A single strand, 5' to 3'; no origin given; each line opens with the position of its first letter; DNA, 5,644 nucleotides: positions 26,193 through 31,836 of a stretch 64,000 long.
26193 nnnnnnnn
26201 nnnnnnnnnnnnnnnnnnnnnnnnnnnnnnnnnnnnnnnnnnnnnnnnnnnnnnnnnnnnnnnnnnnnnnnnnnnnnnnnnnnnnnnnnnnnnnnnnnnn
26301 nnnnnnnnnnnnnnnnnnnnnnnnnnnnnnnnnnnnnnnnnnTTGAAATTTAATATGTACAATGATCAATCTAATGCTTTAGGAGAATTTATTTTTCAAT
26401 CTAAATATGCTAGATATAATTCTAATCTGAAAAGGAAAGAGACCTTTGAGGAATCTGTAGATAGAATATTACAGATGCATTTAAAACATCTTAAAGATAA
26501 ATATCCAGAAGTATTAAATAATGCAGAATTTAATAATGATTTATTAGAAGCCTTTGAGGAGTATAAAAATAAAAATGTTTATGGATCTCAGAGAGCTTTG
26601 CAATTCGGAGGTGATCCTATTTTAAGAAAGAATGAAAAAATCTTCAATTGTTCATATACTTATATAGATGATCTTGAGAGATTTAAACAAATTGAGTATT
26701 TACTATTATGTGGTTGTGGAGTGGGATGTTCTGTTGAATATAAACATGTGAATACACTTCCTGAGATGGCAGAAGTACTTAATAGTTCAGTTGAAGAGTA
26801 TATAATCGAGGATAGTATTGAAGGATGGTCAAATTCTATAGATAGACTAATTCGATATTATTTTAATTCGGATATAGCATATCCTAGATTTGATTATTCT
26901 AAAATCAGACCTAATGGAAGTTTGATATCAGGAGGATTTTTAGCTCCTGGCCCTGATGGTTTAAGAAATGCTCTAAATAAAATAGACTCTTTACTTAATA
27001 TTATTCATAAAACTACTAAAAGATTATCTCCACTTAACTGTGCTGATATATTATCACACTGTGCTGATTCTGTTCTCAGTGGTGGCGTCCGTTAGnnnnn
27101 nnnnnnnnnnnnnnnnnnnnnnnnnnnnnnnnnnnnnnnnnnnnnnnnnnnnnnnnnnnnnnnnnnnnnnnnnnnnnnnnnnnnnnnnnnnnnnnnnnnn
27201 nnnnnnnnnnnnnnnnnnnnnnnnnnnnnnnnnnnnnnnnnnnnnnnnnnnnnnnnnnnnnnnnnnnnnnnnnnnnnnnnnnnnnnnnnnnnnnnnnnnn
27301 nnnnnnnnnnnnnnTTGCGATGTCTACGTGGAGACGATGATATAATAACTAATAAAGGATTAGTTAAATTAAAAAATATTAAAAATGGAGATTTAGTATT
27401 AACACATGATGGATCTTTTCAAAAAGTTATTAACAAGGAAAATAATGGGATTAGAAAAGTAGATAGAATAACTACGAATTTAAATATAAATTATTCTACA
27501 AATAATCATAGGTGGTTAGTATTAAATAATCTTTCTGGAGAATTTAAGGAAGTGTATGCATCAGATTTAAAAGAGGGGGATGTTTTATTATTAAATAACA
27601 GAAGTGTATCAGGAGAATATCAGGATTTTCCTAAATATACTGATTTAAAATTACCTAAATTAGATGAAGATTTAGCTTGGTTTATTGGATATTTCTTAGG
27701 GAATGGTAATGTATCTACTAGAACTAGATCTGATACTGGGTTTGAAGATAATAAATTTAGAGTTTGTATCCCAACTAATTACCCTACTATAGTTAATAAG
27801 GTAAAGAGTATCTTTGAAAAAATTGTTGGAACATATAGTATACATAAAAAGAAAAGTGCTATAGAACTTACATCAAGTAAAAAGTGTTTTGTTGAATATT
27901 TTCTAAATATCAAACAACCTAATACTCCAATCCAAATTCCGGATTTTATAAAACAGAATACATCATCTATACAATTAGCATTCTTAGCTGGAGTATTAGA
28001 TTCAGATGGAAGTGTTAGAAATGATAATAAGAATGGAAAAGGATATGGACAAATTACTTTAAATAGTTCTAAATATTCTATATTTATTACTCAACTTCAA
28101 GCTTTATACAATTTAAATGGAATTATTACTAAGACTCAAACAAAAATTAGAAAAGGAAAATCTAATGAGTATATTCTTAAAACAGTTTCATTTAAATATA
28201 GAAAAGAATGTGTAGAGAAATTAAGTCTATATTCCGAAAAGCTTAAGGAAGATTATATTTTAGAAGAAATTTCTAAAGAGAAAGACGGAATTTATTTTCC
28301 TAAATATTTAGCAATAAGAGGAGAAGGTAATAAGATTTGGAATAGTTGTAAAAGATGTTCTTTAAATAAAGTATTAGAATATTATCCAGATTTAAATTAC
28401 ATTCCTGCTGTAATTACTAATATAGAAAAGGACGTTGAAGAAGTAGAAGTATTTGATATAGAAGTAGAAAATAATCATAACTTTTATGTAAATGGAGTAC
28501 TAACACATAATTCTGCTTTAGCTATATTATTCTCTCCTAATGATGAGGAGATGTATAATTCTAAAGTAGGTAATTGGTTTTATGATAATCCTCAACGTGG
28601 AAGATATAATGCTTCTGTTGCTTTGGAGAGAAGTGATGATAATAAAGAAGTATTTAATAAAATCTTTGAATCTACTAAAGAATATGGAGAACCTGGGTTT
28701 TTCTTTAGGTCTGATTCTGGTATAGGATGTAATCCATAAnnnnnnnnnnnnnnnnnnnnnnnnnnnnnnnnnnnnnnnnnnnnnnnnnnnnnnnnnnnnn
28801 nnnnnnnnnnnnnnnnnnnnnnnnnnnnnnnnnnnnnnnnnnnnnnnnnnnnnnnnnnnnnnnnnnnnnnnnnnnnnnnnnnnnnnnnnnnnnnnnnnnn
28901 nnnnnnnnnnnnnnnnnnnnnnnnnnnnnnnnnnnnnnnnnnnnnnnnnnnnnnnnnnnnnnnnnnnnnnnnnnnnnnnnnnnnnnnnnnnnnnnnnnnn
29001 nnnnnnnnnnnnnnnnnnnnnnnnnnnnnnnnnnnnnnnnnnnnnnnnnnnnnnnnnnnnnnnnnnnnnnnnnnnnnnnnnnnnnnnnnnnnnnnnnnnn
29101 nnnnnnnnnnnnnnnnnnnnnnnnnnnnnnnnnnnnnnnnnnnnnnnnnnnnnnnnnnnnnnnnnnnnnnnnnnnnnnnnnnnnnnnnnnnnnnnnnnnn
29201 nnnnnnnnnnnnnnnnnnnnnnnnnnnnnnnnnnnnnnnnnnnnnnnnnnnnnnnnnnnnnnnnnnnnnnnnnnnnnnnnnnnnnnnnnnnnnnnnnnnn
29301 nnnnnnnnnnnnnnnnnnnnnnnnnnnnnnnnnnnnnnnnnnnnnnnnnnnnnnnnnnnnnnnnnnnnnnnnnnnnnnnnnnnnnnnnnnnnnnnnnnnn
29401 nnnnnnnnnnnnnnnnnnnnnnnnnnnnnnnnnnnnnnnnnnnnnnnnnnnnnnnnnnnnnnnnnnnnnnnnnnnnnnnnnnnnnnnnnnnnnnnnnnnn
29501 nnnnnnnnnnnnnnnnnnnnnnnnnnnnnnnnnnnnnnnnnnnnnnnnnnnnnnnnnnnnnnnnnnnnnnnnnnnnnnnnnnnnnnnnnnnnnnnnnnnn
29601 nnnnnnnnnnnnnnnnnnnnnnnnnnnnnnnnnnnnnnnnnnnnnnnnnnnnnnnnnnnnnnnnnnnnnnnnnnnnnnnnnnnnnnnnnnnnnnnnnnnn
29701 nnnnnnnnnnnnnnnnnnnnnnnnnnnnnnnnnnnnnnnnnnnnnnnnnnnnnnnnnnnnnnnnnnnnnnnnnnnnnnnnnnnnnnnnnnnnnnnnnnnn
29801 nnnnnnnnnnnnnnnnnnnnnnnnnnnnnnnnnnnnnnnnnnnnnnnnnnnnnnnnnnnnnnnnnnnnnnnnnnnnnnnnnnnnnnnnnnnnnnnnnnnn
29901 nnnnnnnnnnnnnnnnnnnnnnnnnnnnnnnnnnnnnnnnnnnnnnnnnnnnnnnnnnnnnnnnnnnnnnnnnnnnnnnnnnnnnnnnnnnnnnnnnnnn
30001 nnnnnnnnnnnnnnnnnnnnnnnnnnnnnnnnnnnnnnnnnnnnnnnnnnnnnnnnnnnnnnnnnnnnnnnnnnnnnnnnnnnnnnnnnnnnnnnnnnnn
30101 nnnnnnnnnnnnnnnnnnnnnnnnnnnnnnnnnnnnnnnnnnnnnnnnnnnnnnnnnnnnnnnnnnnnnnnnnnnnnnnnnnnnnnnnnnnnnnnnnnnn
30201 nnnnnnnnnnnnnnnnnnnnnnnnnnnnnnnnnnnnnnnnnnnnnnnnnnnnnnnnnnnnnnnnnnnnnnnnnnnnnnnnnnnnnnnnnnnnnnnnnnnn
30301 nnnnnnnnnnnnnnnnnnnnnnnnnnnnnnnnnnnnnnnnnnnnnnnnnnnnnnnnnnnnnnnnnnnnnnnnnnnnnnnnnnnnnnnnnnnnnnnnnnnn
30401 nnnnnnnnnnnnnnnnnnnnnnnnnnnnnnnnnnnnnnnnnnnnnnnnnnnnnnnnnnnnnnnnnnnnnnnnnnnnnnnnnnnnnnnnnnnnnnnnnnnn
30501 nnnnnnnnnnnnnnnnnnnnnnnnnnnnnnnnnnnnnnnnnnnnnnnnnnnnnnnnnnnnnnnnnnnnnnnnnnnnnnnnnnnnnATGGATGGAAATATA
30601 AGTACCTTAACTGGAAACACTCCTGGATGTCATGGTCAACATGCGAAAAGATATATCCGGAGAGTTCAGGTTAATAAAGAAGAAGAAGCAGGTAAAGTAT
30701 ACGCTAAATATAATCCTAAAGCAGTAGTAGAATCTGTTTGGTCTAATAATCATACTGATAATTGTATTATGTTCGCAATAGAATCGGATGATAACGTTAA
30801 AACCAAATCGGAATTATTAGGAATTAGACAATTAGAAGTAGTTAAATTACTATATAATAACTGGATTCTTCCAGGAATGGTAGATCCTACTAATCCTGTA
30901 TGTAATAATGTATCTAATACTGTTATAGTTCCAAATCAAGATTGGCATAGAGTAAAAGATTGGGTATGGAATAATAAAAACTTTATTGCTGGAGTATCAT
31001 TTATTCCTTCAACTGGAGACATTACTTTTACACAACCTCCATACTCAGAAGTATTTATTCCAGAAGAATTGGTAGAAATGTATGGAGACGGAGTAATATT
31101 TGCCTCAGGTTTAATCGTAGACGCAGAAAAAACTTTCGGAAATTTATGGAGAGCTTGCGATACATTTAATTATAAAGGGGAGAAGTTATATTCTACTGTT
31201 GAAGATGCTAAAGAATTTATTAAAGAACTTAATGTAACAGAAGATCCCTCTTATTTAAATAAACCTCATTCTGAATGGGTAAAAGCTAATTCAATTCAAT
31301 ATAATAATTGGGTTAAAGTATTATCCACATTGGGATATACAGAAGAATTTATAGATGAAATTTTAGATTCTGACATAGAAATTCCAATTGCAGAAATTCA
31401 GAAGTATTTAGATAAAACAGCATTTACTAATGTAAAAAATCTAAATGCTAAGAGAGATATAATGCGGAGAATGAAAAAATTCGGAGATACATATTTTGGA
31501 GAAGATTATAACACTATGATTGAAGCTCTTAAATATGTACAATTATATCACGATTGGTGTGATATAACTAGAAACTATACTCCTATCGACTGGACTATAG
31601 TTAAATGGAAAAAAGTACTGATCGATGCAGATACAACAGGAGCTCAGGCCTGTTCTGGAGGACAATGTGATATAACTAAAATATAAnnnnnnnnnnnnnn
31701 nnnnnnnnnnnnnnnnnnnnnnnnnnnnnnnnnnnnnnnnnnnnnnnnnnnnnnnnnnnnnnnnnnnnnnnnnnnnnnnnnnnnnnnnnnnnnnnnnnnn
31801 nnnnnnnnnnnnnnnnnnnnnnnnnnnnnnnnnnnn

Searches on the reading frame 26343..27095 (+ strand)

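Call 102: search_protein_families(library=pfam, proteins=[window:26343-27095:+], max_evalue=0.001)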
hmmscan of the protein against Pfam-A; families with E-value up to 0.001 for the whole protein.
window:26343-27095:+ (250 aa): 1 family
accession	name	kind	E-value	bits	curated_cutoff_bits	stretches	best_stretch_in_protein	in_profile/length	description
PF17975.6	RNR_Alpha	-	1.9e-05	25.5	26.4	1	10-53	17-60/101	Ribonucleotide reductase alpha domain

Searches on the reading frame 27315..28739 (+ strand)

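Call 25: search_protein_families(library=phrogs, proteins=[window:27315-28739:+], max_evalue=0.001)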
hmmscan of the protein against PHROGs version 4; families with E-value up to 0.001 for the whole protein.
window:27315-28739:+ (474 aa): 4 families
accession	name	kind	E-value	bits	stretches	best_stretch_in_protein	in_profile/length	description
phrog_26446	-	DNA, RNA and nucleotide metabolism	2.9e-09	36.6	1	3-239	367-594/761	anaerobic ribonucleoside reductase large subunit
phrog_36001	-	unknown function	1.5e-06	27.7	1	3-231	97-335/715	-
phrog_5046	-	DNA, RNA and nucleotide metabolism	6.3e-05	24.2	0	219-292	6-82/161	HNH endonuclease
phrog_21587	-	unknown function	0.00077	18.7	0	9-95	581-669/706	-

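Call 102: search_protein_families(library=pfam, proteins=[window:27315-28739:+], max_evalue=0.001)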
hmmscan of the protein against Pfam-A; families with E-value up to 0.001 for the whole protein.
window:27315-28739:+ (474 aa): 3 families
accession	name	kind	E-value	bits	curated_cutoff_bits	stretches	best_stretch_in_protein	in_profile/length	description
PF14890.11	Intein_splicing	-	3.4e-14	53.4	35.8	1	39-399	42-155/155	Intein splicing domain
PF14528.11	LAGLIDADG_3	-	1e-10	42.1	22.5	1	220-302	3-80/82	LAGLIDADG-like domain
PF05204.19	Hom_end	-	0.00054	20.5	21.1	0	207-271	1-62/110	Homing endonuclease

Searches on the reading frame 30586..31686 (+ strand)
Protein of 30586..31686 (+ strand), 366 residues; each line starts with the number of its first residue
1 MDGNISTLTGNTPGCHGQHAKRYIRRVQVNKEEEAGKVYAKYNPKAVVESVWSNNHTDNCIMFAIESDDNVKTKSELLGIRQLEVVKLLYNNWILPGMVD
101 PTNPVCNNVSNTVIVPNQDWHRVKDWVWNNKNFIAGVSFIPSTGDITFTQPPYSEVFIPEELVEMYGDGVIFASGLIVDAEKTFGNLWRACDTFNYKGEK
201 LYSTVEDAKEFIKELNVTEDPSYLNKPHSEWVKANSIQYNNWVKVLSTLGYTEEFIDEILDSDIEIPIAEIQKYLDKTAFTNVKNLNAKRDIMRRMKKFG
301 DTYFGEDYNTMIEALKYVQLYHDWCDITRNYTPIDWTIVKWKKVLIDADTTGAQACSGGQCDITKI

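Call 25: search_protein_families(library=phrogs, proteins=[window:30586-31686:+], max_evalue=0.001)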
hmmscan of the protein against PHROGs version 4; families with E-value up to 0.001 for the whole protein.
window:30586-31686:+ (366 aa): 1 family
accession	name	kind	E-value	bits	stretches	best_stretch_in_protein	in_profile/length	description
phrog_367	-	DNA, RNA and nucleotide metabolism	5.9e-15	55.5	1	3-156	519-663/701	ribonucleotide reductase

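Call 102: search_protein_families(library=pfam, proteins=[window:30586-31686:+], max_evalue=0.001)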
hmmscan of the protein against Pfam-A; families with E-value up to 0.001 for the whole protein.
window:30586-31686:+ (366 aa): 0 families
